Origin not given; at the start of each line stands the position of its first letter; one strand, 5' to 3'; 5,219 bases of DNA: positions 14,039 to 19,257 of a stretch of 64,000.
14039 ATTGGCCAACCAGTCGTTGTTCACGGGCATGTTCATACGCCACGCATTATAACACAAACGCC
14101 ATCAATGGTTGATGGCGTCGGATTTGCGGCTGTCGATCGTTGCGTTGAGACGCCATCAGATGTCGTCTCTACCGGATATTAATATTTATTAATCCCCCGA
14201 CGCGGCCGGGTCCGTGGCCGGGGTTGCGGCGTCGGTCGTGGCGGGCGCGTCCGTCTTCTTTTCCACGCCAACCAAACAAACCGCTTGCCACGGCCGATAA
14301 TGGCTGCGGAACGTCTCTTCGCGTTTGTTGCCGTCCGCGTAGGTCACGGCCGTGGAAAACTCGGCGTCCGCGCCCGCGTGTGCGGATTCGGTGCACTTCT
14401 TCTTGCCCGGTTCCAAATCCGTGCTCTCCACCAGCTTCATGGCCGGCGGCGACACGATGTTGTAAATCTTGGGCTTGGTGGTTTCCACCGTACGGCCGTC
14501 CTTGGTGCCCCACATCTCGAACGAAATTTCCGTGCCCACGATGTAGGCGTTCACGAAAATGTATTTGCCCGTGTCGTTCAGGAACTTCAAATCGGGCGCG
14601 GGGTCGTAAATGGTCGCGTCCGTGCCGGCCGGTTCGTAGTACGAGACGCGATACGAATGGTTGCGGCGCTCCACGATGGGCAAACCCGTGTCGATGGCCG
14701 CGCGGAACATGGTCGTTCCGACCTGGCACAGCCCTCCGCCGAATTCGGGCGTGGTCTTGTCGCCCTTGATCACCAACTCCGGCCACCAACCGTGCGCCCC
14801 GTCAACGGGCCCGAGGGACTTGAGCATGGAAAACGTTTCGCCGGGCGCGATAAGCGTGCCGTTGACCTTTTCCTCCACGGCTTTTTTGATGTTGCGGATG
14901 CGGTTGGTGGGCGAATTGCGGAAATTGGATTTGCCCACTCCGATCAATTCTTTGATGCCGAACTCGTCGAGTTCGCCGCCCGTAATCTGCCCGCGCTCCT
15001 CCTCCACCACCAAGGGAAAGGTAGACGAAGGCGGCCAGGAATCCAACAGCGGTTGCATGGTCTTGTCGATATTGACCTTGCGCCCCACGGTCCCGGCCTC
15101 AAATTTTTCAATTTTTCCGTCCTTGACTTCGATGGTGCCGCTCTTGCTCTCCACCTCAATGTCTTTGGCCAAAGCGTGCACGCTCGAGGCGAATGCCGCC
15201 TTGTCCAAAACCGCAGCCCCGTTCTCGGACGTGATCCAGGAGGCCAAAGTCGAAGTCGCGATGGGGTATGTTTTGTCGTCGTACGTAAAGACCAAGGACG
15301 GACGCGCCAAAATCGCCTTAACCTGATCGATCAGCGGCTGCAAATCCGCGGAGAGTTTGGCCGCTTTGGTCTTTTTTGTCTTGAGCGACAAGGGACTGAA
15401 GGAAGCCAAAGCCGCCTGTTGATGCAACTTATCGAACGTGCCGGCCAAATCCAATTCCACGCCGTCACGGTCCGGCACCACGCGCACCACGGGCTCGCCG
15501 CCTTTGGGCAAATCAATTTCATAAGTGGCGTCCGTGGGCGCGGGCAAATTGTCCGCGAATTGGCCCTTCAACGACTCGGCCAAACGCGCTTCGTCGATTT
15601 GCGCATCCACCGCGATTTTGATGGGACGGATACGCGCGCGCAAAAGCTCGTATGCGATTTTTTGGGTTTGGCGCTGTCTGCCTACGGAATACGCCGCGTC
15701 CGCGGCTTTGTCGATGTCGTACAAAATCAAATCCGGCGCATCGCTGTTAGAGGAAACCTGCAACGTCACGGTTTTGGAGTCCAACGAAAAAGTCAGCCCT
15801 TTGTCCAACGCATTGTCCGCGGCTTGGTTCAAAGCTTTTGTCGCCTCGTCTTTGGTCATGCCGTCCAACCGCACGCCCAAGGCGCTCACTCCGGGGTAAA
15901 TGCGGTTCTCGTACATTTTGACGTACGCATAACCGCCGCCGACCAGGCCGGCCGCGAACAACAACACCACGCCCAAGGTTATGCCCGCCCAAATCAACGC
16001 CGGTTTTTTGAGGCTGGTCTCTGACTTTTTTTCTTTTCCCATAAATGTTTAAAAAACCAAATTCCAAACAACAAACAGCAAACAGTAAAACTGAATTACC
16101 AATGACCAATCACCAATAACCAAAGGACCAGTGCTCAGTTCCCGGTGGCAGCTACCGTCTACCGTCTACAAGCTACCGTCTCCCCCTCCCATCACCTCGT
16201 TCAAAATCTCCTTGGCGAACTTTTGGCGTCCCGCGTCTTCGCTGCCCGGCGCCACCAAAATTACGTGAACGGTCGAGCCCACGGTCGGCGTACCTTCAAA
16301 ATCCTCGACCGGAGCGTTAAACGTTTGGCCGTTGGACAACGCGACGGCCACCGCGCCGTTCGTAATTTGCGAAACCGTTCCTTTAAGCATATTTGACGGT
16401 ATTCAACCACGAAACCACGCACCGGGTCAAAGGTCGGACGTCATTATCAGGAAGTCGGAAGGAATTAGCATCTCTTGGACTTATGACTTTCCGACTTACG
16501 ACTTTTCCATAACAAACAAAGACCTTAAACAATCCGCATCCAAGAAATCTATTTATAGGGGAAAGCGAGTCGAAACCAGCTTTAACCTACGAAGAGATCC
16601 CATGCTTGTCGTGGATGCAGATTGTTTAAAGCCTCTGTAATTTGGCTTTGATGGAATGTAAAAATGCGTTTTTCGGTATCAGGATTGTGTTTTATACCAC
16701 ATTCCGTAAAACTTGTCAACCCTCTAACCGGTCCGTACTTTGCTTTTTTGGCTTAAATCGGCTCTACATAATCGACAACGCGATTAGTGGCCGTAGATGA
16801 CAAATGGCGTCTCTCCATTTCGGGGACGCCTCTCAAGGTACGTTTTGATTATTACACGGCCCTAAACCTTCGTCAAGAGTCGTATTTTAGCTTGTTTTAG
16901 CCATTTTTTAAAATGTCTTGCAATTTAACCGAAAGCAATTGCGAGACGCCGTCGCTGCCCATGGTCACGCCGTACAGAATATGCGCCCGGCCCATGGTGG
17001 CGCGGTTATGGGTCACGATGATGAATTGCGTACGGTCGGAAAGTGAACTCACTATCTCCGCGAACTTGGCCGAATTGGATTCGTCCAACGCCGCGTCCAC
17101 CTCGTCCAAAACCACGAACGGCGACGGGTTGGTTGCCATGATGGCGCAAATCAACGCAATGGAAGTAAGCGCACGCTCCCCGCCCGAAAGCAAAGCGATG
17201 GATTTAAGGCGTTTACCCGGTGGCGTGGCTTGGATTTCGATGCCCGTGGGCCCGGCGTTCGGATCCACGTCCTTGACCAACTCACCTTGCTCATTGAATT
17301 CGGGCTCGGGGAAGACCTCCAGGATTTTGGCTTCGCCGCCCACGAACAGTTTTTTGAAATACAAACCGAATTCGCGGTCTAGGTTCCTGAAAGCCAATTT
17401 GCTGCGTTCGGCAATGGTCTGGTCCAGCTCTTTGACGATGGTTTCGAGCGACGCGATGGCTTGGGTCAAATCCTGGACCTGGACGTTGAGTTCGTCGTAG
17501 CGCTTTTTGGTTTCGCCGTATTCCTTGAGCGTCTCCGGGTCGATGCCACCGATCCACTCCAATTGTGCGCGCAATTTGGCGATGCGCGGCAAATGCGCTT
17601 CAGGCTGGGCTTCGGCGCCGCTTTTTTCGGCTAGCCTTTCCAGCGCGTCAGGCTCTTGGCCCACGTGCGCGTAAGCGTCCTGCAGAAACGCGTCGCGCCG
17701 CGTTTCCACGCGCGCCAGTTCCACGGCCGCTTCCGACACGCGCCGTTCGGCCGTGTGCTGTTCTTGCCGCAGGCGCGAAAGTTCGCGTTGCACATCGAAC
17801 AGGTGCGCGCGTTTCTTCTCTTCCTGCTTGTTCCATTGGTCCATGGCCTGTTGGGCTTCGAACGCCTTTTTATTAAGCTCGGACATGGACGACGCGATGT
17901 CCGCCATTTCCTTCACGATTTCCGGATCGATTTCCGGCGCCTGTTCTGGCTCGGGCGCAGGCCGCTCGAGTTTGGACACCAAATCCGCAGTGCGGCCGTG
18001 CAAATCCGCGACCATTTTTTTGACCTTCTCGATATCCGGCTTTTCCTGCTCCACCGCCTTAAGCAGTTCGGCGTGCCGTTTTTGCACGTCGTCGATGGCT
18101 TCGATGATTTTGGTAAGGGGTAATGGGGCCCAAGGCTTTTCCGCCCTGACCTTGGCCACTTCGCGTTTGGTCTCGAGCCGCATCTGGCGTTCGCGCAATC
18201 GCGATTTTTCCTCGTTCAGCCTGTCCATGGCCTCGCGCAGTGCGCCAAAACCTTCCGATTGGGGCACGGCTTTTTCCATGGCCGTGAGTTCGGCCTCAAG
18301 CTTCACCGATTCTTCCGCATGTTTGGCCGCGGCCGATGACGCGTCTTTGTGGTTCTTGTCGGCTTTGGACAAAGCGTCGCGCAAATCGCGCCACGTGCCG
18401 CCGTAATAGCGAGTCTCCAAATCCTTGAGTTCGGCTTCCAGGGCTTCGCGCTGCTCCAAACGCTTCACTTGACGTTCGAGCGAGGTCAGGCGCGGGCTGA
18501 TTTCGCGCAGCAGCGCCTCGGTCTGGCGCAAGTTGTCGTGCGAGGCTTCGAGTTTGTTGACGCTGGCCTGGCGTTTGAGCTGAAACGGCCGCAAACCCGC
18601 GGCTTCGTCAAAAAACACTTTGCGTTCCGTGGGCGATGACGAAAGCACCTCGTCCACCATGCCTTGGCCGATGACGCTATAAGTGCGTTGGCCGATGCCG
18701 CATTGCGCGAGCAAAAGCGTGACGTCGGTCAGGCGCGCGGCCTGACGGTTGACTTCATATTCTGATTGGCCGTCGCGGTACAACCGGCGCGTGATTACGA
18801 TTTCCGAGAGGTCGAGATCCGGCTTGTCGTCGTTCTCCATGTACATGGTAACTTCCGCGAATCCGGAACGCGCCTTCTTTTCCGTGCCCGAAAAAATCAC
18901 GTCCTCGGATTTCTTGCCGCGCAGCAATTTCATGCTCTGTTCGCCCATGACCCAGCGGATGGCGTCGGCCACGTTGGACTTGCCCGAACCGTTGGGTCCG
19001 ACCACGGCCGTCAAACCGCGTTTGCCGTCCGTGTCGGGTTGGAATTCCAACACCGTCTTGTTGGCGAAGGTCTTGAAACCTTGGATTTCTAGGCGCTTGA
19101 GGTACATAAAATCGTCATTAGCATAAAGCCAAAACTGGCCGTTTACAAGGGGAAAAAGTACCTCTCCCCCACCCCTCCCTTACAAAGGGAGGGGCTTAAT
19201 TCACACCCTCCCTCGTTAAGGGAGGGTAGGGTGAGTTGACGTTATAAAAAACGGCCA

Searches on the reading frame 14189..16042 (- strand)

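Call 87: search_protein_families(library=pfam, proteins=[window:14189-16042:-], max_evalue=0.0001)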
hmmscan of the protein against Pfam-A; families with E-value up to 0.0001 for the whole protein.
window:14189-16042:- (617 aa): 2 families
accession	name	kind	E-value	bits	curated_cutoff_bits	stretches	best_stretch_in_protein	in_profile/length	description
PF04294.18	VanW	-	2.8e-38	130.8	27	1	380-511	1-130/130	VanW like protein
PF12229.13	PG_binding_4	-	1.8e-14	54.4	22.1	1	108-208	12-106/117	Putative peptidoglycan binding domain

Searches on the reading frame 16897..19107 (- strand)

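Call 87: search_protein_families(library=pfam, proteins=[window:16897-19107:-], max_evalue=0.0001)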
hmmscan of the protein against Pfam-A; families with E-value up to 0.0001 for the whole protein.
window:16897-19107:- (736 aa): 5 families
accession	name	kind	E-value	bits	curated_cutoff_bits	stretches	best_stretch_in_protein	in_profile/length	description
PF02463.25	SMC_N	-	3.4e-65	220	40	1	2-722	1-219/220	RecF/RecN/SMC N terminal domain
PF13476.12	AAA_23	-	1.1e-16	62.6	27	1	5-231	1-194/201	AAA domain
PF13175.12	AAA_15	-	5.4e-14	53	32.1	1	1-352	1-260/374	AAA ATPase domain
PF13304.12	AAA_21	-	5.9e-14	53.3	27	2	32-60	1-27/304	AAA domain, putative AbiEii toxin, Type IV TA system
PF13555.12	AAA_29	-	7.3e-05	22.9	27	0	3-54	1-46/61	P-loop containing region of AAA domain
